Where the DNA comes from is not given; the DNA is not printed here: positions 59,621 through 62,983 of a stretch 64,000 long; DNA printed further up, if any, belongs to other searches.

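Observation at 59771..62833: Natural RodA-PBP2 (SEDS-bPBP) fusion gene, convergent with mreB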

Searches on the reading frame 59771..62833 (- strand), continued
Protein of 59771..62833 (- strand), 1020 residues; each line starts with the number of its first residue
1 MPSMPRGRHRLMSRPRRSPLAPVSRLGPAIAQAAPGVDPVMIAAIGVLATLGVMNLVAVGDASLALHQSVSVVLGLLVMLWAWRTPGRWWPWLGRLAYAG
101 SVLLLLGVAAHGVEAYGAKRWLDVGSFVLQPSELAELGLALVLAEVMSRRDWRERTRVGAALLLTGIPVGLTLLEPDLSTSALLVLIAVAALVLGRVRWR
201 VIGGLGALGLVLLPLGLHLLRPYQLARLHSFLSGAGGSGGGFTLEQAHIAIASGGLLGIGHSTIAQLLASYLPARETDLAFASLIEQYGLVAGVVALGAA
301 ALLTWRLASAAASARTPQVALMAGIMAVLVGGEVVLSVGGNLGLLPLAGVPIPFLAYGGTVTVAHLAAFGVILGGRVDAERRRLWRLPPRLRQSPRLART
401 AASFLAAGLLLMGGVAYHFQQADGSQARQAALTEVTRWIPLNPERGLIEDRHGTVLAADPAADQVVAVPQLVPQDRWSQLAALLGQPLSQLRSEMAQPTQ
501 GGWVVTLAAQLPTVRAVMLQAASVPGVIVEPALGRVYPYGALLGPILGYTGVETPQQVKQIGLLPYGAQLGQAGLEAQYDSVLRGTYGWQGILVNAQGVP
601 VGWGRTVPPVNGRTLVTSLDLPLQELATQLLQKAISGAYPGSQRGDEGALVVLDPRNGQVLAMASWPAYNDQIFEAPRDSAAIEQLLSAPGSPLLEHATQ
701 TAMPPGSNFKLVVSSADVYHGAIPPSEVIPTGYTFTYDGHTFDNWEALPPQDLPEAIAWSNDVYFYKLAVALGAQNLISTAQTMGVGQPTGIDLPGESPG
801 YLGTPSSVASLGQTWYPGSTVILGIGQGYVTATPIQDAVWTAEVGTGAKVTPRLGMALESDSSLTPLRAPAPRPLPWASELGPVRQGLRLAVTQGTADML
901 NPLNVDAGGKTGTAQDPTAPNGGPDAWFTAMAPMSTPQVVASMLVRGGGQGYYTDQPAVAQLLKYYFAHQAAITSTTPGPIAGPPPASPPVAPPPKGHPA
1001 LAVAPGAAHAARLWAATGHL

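Call 10: find_related_loci(query=window:59771-62833:-, collection=genome_contigs, flank=8000)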
Query window:59771-62833:- (1020 aa) in genome_contigs; peptide patterns used: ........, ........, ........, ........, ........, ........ (x = any residue, [..] = any of these).
219 stretches matched a pattern; 18 encode a relative of the query (tblastn E <= 1e-3); 17 distinct loci.
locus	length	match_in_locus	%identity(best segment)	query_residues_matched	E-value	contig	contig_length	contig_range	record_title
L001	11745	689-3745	94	1-1019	0e+0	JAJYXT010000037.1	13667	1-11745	MAG: bacterium isolate FK3.bin63 NODE_9015_length_13667_cov_8.293944, whole genome shotgun sequence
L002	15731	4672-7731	94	1-1020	0e+0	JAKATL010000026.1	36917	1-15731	MAG: bacterium isolate YP2.bin62 NODE_1015_length_36917_cov_9.979831, whole genome shotgun sequence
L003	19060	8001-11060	93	1-1020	0e+0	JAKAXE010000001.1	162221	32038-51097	MAG: bacterium isolate YP5.bin5 NODE_43_length_162221_cov_4.852937, whole genome shotgun sequence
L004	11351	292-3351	93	1-1020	0e+0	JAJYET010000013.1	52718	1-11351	MAG: bacterium isolate DBS1-1.bin61 NODE_891_length_52718_cov_7.215873, whole genome shotgun sequence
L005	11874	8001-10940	75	1-976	0e+0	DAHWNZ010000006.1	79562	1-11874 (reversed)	MAG TPA_asm: Candidatus Dormiibacterota bacterium isolate clean217 NODE_6_length_79562_cov_4.481726, whole genome shotgu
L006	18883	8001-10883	74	18-976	0e+0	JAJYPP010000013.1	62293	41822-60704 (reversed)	MAG: bacterium isolate DS3.bin64 NODE_304_length_62293_cov_13.104334, whole genome shotgun sequence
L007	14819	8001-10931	81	1-974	0e+0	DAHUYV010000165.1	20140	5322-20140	MAG TPA_asm: Candidatus Dormiibacterota bacterium isolate clean275 k141_920891, whole genome shotgun sequence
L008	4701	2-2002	93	311-977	0e+0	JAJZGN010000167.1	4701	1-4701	MAG: bacterium isolate LL4.bin70 NODE_25692_length_4701_cov_1.482073, whole genome shotgun sequence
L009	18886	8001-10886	73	17-976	0e+0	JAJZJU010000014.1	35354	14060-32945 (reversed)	MAG: bacterium isolate LSA5.bin69 NODE_1574_length_35354_cov_5.750447, whole genome shotgun sequence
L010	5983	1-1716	72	471-1017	0e+0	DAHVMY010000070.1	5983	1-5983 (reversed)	MAG TPA_asm: Candidatus Dormiibacterota bacterium isolate clean44 NODE_70_length_5983_cov_4.577646, whole genome shotgun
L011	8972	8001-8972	93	1-324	3e-150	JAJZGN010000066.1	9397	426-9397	MAG: bacterium isolate LL4.bin70 NODE_8856_length_9397_cov_1.920604, whole genome shotgun sequence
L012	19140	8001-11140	28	117-972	6e-49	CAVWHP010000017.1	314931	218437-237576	MAG: uncultured delta proteobacterium isolate MFD01299.bin.2.45 genome assembly, contig: contig_35042, whole genome shot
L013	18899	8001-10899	30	8-836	9e-42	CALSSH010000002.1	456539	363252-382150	MAG: uncultured Pseudomonadales bacterium isolate V_MB144 genome assembly, contig: contig_20707_V_MB144, whole genome sh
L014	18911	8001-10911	30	14-836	1e-41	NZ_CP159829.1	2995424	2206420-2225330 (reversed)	Candidatus Njordibacter sp. Uisw_058 chromosome, complete genome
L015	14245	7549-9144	32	436-967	2e-51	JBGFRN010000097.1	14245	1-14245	MAG: Bacillota bacterium isolate BA1A45.2019.Bin.119 NODE_4780_length_14245_cov_1.866893, whole genome shotgun sequence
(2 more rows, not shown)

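Call 18: search_solved_structures(query=window:59771-62833:-, max_evalue=1e-10, show_alignments=3)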
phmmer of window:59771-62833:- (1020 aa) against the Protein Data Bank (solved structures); distinct sequences matched with E-value up to 1e-10: 79 (the best 60 are shown).
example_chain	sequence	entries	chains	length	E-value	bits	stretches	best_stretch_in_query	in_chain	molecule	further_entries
6pl5_B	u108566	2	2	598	1.9e-53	185.5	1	401-980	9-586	Penicillin-binding protein 2/cell division protein FtsI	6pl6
7kis_A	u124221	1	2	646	2.3e-50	175.2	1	413-983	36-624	Peptidoglycan D,D-transpeptidase MrdA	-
7zg8_AAA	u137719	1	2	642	9.5e-46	160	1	434-921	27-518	Peptidoglycan D,D-transpeptidase MrdA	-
8zpc_A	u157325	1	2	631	1.5e-45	159.3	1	437-921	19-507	Peptidoglycan D,D-transpeptidase MrdA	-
8tj3_C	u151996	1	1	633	2.1e-45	158.8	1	408-984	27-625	Peptidoglycan D,D-transpeptidase MrdA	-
6g9p_A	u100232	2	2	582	1.2e-44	156.3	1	437-984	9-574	Peptidoglycan D,D-transpeptidase MrdA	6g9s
6g9f_A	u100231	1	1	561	3.4e-44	154.8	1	437-957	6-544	Peptidoglycan D,D-transpeptidase MrdA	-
6tii_AAA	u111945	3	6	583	2e-42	148.9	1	437-869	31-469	Peptidoglycan D,D-transpeptidase MrdA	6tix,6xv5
8yjx_A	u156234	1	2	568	2.6e-38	135.3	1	528-960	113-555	Penicillin-binding protein 2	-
8tj3_B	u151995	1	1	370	3.3e-38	135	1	38-374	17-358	Peptidoglycan glycosyltransferase MrdB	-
5lp4_A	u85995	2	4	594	5.8e-38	134.2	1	515-856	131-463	Penicillin-binding protein 2 (Pbp2)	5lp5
6bar_A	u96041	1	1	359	3.8e-33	118.3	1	42-373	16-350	Rod shape determining protein RodA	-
6pl5_A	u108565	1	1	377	5.3e-33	117.8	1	41-373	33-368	Peptidoglycan glycosyltransferase RodA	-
6bas_A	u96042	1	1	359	8.5e-32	113.8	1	42-373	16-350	Peptidoglycan glycosyltransferase RodA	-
6pl6_A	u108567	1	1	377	1.2e-31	113.3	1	41-373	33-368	Peptidoglycan glycosyltransferase RodA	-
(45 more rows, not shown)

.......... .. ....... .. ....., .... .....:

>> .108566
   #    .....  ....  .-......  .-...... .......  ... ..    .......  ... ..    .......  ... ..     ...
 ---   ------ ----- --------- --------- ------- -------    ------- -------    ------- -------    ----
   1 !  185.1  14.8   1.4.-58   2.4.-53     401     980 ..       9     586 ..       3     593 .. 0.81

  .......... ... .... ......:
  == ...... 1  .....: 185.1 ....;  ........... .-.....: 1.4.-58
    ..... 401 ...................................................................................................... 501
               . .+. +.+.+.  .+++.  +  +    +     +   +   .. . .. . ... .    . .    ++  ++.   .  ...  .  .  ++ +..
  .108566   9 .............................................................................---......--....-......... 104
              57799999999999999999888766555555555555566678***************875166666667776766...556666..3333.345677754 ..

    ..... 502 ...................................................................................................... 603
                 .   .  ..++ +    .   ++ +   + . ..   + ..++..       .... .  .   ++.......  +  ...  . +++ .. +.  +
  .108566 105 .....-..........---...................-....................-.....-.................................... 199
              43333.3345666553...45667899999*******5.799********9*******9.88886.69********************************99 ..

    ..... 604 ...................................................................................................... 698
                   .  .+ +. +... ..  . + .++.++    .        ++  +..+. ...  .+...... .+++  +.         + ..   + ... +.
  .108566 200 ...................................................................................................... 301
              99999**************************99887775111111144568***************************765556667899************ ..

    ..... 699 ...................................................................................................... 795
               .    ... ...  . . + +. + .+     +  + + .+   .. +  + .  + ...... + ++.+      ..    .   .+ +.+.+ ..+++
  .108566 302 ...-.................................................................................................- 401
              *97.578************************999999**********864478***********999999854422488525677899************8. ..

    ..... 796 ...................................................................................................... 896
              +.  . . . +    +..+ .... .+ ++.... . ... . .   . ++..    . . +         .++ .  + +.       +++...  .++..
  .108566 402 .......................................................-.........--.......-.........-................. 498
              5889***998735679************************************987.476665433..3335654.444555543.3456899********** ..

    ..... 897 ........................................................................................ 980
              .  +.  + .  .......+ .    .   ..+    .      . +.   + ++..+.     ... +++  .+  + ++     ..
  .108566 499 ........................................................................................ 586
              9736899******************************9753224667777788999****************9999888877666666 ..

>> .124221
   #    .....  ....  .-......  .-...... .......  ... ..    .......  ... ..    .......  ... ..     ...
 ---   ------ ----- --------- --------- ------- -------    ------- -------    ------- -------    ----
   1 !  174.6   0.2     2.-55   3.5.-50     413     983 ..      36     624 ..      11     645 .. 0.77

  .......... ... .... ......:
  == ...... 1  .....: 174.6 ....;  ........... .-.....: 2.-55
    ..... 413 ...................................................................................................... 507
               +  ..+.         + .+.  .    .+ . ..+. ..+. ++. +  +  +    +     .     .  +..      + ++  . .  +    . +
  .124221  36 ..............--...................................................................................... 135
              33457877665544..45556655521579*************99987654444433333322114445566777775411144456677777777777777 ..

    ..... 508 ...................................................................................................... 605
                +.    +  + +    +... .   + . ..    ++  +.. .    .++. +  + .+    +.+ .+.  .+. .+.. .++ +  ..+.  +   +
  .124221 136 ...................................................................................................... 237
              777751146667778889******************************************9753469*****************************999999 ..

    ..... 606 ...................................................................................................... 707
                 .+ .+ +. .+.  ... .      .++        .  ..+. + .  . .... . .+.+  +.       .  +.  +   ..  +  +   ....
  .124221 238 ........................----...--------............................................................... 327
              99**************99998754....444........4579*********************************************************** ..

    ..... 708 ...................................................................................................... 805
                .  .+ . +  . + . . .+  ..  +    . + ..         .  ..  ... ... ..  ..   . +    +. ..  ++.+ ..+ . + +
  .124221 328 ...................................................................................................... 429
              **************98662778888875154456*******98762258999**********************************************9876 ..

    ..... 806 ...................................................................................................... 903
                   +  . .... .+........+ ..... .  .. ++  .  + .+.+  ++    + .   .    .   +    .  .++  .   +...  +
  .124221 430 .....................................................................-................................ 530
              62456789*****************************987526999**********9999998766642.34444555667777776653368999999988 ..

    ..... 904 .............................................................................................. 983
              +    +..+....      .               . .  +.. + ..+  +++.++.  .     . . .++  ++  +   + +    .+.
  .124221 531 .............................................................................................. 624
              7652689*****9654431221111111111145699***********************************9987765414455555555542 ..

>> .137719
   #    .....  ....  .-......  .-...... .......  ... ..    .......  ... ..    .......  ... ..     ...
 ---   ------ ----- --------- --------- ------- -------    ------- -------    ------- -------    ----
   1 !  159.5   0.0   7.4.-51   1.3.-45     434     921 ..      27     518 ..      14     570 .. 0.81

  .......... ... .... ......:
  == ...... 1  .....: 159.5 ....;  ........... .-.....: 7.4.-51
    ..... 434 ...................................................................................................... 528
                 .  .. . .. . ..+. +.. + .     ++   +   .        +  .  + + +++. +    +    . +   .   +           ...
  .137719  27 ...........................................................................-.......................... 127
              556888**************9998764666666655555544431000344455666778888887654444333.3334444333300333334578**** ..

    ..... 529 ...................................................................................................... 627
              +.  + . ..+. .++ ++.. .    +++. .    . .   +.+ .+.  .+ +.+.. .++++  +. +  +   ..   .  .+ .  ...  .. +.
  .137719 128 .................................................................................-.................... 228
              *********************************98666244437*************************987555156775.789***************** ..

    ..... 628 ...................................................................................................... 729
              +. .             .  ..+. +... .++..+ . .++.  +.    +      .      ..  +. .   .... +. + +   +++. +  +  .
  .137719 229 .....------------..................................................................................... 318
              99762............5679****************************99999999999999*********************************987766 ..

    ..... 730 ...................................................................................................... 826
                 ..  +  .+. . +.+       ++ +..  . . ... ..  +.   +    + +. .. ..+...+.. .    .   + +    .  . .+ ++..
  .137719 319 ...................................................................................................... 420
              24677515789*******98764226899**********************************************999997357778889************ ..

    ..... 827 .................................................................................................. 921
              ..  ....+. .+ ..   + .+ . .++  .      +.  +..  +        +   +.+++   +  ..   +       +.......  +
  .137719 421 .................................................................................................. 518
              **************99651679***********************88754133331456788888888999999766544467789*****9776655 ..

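Call 21: find_encoding_contigs(protein=window:59771-62833:-, flank=10000, max_places=4)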
Protein window:59771-62833:- (1020 aa): no gene with exactly this product is on record in the collection.
